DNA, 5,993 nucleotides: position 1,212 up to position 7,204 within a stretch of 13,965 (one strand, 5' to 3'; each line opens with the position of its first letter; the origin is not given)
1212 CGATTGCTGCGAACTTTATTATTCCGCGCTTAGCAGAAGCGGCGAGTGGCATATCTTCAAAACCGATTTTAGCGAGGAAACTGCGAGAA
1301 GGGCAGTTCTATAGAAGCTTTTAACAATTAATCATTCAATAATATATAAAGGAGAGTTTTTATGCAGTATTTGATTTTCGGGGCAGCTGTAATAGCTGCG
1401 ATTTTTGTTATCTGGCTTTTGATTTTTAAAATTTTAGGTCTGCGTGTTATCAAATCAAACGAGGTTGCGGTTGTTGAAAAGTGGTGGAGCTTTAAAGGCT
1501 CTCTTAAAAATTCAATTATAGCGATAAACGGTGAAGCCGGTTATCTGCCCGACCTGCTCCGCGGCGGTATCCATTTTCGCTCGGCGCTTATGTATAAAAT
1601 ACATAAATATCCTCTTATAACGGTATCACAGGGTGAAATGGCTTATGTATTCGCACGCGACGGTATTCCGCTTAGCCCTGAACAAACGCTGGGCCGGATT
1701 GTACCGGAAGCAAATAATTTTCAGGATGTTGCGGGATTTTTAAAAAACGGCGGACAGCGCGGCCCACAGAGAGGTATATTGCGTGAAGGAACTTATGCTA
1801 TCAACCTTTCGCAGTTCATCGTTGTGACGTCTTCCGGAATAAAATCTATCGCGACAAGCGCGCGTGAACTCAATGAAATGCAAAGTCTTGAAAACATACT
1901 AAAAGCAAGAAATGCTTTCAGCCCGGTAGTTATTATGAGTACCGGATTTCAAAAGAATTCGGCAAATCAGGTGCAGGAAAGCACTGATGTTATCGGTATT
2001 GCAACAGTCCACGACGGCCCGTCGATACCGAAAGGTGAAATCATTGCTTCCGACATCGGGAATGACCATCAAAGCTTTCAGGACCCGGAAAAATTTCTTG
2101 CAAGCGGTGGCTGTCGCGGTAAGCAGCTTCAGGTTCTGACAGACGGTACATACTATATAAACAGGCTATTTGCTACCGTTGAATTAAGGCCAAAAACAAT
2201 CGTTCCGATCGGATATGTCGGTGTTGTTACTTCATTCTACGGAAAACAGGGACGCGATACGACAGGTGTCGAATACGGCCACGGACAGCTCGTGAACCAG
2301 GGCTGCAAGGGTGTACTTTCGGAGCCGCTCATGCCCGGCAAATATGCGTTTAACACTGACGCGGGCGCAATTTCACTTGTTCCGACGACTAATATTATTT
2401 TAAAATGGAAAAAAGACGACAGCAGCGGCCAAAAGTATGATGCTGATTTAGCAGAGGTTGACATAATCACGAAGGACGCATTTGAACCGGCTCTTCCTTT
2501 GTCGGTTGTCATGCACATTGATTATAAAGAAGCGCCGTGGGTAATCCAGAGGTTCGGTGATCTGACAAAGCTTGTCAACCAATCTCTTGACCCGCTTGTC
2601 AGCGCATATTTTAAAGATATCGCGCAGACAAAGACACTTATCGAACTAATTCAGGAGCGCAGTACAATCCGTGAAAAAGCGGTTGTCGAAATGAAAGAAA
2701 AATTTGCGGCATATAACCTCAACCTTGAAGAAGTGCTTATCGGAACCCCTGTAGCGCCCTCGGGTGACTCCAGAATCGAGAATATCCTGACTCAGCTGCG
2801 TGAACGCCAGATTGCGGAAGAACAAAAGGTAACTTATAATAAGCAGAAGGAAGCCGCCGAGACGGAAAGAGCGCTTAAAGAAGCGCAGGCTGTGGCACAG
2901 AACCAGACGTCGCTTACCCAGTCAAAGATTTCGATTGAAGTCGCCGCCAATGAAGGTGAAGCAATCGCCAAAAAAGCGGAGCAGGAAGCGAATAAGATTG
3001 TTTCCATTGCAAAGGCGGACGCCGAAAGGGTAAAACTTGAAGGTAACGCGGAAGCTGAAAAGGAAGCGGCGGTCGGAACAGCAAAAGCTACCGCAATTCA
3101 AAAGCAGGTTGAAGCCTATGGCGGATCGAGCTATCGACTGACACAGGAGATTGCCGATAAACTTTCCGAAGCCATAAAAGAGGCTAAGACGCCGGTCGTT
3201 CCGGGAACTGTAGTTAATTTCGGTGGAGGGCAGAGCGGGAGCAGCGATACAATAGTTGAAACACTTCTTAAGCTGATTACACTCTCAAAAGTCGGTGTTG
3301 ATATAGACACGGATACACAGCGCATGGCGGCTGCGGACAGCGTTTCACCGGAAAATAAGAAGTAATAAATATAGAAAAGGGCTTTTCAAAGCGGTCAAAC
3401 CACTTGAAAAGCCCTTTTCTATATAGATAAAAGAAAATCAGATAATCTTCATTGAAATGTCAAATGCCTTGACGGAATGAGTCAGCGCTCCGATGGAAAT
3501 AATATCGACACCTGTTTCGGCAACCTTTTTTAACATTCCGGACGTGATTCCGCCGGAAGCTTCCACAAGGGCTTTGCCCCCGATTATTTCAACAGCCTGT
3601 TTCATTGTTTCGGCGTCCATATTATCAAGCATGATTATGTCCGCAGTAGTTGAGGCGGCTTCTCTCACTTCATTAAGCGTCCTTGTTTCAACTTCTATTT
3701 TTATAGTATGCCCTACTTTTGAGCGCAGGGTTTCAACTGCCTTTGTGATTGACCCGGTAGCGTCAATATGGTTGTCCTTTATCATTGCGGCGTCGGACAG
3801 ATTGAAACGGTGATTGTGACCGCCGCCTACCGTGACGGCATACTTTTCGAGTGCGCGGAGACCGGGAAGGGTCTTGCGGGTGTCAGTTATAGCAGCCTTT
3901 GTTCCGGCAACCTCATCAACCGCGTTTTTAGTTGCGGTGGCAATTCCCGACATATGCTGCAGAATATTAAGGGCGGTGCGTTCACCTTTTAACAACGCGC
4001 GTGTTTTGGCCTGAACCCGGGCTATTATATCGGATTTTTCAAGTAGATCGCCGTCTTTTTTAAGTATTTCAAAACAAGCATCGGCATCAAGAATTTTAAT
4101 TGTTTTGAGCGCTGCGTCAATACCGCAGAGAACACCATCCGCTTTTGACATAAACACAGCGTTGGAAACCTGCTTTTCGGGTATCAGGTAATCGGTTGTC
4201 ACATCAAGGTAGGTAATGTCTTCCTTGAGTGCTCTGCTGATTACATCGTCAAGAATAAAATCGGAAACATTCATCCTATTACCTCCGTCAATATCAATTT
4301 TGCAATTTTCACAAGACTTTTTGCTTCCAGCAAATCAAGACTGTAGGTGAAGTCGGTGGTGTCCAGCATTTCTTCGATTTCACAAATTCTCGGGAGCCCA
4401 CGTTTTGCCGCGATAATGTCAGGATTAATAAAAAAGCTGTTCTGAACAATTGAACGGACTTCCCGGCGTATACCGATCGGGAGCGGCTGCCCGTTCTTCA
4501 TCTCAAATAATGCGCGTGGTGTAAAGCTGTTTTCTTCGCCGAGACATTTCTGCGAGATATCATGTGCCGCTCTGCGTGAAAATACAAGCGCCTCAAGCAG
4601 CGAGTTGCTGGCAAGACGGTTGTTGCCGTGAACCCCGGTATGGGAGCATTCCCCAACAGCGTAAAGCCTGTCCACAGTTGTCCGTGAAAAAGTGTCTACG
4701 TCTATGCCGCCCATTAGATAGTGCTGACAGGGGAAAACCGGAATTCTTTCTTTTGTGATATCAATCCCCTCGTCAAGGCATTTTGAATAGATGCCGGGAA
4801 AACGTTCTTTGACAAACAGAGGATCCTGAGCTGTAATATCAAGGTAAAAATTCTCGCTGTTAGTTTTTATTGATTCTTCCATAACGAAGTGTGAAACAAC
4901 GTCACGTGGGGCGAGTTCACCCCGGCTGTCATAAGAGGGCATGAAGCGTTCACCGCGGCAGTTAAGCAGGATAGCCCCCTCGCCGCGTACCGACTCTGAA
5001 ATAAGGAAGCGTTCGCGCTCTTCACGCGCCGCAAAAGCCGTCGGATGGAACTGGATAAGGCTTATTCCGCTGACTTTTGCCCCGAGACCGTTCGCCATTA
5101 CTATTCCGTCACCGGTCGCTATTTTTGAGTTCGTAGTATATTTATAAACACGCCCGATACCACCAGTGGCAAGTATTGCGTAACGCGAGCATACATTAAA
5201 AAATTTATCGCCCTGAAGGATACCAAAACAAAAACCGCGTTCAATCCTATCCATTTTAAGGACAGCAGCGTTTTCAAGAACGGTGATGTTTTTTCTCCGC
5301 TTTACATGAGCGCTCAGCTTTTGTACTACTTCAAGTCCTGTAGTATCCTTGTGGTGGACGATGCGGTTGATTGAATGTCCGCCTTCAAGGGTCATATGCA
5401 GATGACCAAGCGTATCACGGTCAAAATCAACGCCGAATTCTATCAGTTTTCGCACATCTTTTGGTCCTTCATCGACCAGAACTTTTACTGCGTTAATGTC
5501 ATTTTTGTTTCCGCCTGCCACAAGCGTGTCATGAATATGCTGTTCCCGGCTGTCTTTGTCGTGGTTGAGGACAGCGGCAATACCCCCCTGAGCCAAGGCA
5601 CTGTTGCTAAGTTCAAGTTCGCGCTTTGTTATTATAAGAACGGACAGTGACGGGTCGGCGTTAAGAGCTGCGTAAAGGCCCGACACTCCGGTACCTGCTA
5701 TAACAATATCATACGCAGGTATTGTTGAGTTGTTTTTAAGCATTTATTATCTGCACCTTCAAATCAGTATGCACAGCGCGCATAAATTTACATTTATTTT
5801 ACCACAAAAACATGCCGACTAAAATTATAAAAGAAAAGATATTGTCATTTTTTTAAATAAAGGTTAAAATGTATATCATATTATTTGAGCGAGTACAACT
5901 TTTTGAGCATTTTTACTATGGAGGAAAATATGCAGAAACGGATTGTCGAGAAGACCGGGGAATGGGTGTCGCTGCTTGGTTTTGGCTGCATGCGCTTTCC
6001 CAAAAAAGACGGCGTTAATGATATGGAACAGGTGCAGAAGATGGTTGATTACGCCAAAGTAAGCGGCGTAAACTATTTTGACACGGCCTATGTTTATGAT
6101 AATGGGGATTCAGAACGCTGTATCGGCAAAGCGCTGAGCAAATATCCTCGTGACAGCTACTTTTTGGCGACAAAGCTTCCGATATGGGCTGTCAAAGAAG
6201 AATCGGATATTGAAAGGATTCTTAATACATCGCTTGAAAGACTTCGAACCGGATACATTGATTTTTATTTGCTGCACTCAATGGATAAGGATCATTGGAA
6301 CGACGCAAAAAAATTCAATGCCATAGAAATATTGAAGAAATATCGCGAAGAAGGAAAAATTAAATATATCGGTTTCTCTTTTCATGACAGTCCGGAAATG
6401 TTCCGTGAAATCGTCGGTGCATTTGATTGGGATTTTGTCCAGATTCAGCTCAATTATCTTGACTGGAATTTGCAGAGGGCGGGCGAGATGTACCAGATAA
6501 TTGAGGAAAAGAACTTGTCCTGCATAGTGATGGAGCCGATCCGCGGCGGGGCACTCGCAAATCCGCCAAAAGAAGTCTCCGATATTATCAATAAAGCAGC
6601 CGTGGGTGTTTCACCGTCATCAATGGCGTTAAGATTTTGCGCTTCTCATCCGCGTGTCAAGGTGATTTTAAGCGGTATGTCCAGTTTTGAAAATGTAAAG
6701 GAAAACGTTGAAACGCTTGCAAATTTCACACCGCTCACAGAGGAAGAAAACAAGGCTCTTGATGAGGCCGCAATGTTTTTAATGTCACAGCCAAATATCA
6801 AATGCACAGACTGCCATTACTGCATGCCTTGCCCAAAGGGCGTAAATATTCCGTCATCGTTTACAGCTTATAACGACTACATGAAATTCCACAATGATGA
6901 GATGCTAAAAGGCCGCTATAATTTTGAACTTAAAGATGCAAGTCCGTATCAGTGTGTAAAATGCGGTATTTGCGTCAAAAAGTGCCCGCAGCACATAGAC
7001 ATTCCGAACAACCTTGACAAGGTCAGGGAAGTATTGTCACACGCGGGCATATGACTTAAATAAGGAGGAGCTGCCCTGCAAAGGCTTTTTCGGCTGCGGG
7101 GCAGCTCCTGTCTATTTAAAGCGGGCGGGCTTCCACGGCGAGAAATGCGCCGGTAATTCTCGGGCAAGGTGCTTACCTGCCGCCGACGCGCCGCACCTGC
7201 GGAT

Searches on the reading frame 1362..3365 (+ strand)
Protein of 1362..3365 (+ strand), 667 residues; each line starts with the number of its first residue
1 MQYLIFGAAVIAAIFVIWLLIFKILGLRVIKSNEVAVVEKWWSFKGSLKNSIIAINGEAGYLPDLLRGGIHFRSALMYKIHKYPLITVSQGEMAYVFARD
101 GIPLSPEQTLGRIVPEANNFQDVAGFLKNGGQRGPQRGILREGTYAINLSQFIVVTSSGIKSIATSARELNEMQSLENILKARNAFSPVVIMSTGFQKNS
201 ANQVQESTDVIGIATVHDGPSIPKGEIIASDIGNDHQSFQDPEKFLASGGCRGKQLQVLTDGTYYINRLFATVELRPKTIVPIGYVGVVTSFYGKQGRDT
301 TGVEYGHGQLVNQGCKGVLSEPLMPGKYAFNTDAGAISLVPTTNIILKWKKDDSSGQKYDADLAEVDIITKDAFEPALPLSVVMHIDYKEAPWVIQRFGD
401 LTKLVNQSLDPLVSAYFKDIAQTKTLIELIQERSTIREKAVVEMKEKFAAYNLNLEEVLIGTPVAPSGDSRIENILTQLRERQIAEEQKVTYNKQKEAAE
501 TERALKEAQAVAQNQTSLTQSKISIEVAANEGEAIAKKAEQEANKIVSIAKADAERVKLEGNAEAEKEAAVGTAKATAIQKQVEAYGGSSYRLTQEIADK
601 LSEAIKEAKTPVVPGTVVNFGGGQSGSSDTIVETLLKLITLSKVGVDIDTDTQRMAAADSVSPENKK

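Call 5: search_protein_families(library=pfam, proteins=[window:1362-3365:+], max_evalue=0.01)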
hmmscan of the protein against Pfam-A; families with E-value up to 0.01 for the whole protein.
window:1362-3365:+ (667 aa): 1 family
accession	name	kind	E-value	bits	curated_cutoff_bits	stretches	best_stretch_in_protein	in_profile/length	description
PF01145.31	Band_7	-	3.2e-16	60.3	23.6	1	280-502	2-175/176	SPFH domain / Band 7 family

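Call 7: find_encoding_contigs(protein=window:1362-3365:+, flank=10000, max_places=10)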
Protein window:1362-3365:+ (667 aa): no gene with exactly this product is on record in the collection.

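Call 17: list_cluster_members(proteins=[P0001, window:1362-3365:+, window:3438-4274:-])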
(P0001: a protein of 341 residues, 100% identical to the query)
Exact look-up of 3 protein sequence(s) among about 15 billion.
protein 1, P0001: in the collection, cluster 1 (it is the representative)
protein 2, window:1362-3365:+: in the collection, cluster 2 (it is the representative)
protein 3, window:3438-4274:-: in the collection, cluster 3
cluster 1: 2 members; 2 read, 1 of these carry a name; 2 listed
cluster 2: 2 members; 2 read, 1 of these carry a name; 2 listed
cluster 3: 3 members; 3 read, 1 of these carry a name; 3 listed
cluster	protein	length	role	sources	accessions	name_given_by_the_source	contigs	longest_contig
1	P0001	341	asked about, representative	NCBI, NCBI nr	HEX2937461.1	MAG TPA: hypothetical protein VHO66_00915 [Ruminiclostridium sp.] | hypothetical protein [Ruminiclostridium sp.]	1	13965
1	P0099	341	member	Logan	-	-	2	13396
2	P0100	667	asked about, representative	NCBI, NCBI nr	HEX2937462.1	MAG TPA: SPFH domain-containing protein [Ruminiclostridium sp.] | SPFH domain-containing protein [Ruminiclostridium sp.]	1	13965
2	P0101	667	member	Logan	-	-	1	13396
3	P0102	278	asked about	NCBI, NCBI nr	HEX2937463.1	MAG TPA: carboxylating nicotinate-nucleotide diphosphorylase [Ruminiclostridium sp.] | carboxylating nicotinate-nucleotide diphosphorylase [Ruminiclostridium sp.]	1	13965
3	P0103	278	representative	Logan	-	-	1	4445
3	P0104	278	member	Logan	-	-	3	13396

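Call 40: search_protein_families(library=pfam, proteins=[L003:1668-2033:-], max_evalue=10)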
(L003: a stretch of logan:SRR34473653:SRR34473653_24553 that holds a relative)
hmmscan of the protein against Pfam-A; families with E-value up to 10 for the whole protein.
L003:1668-2033:- (121 aa): 1 family
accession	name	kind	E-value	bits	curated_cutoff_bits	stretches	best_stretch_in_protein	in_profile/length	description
PF24049.1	YOMG_N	-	0.066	13.7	27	1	63-95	18-52/89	YOMG N-terminal domain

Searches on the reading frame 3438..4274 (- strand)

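Call 5: search_protein_families(library=pfam, proteins=[window:3438-4274:-], max_evalue=0.01)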
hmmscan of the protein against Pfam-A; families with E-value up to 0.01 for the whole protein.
window:3438-4274:- (278 aa): 2 families
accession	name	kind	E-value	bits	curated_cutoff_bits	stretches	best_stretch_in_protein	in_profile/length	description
PF01729.25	QRPTase_C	-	2.6e-62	209.9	23.1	1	111-276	1-169/169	Quinolinate phosphoribosyl transferase, C-terminal domain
PF02749.22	QRPTase_N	-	3.8e-20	72.3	27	1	24-109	1-82/82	Quinolinate phosphoribosyl transferase, N-terminal domain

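Call 40: search_protein_families(library=pfam, proteins=[L003:1668-2033:-], max_evalue=10)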
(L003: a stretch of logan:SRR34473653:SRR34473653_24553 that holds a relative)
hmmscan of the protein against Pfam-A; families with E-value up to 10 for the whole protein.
L003:1668-2033:- (121 aa): 1 family
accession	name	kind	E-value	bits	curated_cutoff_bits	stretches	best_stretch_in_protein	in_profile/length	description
PF24049.1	YOMG_N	-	0.066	13.7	27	1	63-95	18-52/89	YOMG N-terminal domain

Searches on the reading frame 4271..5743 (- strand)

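Call 5: search_protein_families(library=pfam, proteins=[window:4271-5743:-], max_evalue=0.01)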
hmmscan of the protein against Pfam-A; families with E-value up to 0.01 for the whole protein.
window:4271-5743:- (490 aa): 4 families
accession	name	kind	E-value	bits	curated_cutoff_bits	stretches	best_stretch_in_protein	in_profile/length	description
PF00890.30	FAD_binding_2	-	4.8e-78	263.6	20.4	1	12-382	1-414/414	FAD binding domain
PF07992.20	Pyr_redox_2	-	3.5e-07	30.4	26.1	0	345-372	255-278/291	Pyridine nucleotide-disulphide oxidoreductase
PF03486.20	HI0933_like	-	8.1e-05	22.6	50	1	12-366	2-219/244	HI0933-like protein Rossmann domain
PF01266.30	DAO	-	0.0001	22.4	27.9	1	12-151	1-128/353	FAD dependent oxidoreductase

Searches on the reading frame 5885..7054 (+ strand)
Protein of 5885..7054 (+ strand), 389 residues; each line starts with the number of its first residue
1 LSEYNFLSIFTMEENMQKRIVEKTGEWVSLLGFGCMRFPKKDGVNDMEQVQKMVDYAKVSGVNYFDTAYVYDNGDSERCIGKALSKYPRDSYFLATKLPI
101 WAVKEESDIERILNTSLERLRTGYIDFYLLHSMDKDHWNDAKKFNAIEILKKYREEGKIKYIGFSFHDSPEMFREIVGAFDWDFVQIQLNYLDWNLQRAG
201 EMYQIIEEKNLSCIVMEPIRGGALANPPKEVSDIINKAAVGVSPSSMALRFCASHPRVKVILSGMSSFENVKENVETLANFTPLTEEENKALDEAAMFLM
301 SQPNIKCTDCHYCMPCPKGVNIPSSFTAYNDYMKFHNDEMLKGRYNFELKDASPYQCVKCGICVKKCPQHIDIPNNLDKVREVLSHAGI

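Call 5: search_protein_families(library=pfam, proteins=[window:5885-7054:+], max_evalue=0.01)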
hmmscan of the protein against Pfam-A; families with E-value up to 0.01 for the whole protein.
window:5885-7054:+ (389 aa): 7 families
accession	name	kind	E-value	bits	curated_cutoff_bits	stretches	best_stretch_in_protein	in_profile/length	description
PF00248.27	Aldo_ket_red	-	1.7e-48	165.6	24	1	31-295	2-289/291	Aldo/keto reductase family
PF13187.11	Fer4_9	-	2.3e-09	37.6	27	1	306-370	1-50/52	4Fe-4S dicluster domain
PF13746.11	Fer4_18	-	3.8e-07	30.7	27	1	352-377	56-81/114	4Fe-4S dicluster domain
PF13183.11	Fer4_8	-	5.6e-06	27.2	27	1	306-371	4-68/68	4Fe-4S dicluster domain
PF13534.11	Fer4_17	-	1.4e-05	26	22.2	1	306-372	1-61/61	4Fe-4S dicluster domain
PF13237.11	Fer4_10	-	0.0038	17.6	25.5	0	354-369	6-21/53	4Fe-4S dicluster domain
PF00037.32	Fer4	-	0.0046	17.2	21.1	1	356-369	7-20/24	4Fe-4S binding domain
